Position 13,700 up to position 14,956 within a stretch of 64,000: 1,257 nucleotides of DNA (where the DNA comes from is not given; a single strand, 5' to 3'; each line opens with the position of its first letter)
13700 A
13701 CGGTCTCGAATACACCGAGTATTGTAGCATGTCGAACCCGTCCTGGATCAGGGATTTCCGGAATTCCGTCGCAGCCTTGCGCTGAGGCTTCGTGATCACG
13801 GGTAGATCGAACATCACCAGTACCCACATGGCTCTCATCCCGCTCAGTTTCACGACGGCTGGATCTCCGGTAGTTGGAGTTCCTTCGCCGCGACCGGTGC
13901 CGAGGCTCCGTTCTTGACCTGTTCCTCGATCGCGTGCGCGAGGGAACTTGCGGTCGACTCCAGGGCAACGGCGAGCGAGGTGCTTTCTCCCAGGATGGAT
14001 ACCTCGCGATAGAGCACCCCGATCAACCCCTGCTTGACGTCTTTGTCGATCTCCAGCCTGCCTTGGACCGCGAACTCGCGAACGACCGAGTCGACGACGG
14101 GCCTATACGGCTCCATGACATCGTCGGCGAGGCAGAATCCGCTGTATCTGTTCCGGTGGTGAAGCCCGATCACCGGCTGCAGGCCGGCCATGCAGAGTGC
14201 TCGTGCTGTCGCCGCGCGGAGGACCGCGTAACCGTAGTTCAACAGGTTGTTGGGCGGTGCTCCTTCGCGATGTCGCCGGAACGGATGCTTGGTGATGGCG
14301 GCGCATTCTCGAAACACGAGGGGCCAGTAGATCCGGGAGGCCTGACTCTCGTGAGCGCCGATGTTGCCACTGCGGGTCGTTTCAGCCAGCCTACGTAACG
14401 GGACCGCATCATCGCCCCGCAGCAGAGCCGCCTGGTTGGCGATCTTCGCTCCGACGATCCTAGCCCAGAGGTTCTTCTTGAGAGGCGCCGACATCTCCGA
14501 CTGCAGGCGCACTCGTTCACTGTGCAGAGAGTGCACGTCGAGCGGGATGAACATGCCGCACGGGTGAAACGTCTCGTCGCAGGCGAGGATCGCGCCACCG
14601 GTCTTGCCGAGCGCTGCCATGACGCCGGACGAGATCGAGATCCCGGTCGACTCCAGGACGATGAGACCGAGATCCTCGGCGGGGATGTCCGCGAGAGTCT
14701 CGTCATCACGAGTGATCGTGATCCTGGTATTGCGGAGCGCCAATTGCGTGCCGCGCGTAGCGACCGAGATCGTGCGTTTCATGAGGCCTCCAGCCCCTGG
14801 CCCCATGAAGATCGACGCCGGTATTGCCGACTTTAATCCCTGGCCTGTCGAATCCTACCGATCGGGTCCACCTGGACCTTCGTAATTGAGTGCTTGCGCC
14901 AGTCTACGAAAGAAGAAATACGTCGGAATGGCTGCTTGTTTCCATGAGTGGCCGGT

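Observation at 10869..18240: Complete compact type II-C CRISPR-Cas locus (cas9-cas1-cas2, 40-repeat array, tracrRNA) in a high-GC genome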

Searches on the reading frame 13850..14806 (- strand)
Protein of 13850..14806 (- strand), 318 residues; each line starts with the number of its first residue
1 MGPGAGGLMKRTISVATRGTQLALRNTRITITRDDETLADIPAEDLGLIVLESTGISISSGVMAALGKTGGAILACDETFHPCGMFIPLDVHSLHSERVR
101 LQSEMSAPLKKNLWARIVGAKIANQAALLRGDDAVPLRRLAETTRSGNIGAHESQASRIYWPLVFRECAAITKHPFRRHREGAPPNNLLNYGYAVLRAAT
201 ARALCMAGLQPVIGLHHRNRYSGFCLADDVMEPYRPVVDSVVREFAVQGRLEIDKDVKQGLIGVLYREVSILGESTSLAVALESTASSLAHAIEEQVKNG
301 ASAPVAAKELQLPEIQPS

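Call 10: search_protein_families(library=pfam, proteins=[window:13850-14806:-])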
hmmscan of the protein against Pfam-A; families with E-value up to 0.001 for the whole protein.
window:13850-14806:- (318 aa): 1 family
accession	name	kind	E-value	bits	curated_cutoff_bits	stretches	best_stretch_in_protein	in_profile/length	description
PF01867.21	Cas_Cas1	-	6.9e-31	107.9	22.3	1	15-256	3-259/283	CRISPR associated protein Cas1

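Call 11: search_protein_families(library=ncbifam, proteins=[window:13850-14806:-])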
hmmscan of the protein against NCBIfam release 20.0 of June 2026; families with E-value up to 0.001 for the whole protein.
window:13850-14806:- (318 aa): 9 families
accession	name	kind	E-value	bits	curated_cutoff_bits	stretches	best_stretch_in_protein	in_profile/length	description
TIGR03639.1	cas1_NMENI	exception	1.6e-64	217.9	120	1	10-289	1-277/278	type II CRISPR-associated endonuclease Cas1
TIGR00287.1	cas1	equivalog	8.5e-25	87.5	71.7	1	13-250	2-258/327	CRISPR-associated endonuclease Cas1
NF049935.1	cas4g_cas1g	exception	3.5e-20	72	560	1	11-251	215-473/546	CRISPR-associated endonuclease Cas4g/Cas1g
TIGR04093.1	cas1_CYANO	exception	3.5e-16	59.1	385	1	29-245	19-255/334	type I-D CRISPR-associated endonuclease Cas1d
TIGR03640.1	cas1_DVULG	exception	1.3e-14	54.1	385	1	12-240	5-256/340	type I-C CRISPR-associated endonuclease Cas1c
TIGR04329.1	cas1_PREFRAN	exception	2.1e-08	33.7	300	1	151-247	158-251/317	type V CRISPR-associated endonuclease Cas1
TIGR03983.1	cas1_MYXAN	equivalog_domain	1.1e-07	31.1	358.05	1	185-254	206-276/347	type I-MYXAN CRISPR-associated endonuclease Cas1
TIGR03641.1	cas1_HMARI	exception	1.1e-06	28.3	304.1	1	34-251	22-251/324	type I-B CRISPR-associated endonuclease Cas1b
TIGR03638.1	cas1_ECOLI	exception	2.8e-06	26.8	215.6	0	180-226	167-213/269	type I-E CRISPR-associated endonuclease Cas1e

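Call 80: search_protein_families(library=padloc, proteins=[window:13850-14806:-], max_evalue=0.00001)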
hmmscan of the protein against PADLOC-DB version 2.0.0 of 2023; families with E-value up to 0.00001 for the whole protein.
window:13850-14806:- (318 aa): 26 families (the best 25 are shown)
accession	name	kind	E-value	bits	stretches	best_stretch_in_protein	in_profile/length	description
PDLC02061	Cas1_II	-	1.3e-85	285.3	1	9-298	31-298/335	-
PDLC00926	Cas1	-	4.3e-65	217.9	1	10-289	1-277/278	"CRISPR-associated endonuclease Cas1, subtype II/NMENI"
PDLC01333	Cas1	-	3.5e-62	208.3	1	10-288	1-269/270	"CAS-I,CAS-II,CAS-III,CAS-IV,CAS-V,CAS-VI; acquisition_1"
PDLC01248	Cas1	-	1.2e-46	157.5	1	11-294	1-288/289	"CAS-I,CAS-II,CAS-III,CAS-IV,CAS-V,CAS-VI; acquisition_1"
PDLC00928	Cas1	-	5.5e-38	128.7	1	16-266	5-280/315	Cas1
PDLC01449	Cas1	-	1.2e-37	127.7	1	11-293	2-280/285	"CAS-I,CAS-II,CAS-III,CAS-IV,CAS-V,CAS-VI; acquisition_1"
PDLC01741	Cas1_IIIa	-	8.7e-35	118.4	1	40-297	32-287/301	-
PDLC01608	Cas1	-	3e-28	97.1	1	15-254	3-251/276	"CAS-I,CAS-II,CAS-III,CAS-IV,CAS-V,CAS-VI; acquisition_1"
PDLC01747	Cas1g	-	7.8e-28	95.3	1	11-252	198-451/523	-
PDLC02062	Cas1_II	-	1.2e-26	91.8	2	147-264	152-271/317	-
PDLC02063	Cas1_IIIb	-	3.3e-26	90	1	13-262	313-563/617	-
PDLC00927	Cas1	-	2.2e-25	87.5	1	13-250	2-258/327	CRISPR-associated endonuclease Cas1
PDLC01249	Cas1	-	3e-24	83.9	1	15-251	3-241/246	"CAS-I,CAS-II,CAS-III,CAS-IV,CAS-V,CAS-VI; acquisition_1"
PDLC02066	Cas1b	-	9.2e-23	79.1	1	147-245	157-256/322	-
PDLC02064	Cas1a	-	1.9e-22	78.2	1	11-282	2-254/277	-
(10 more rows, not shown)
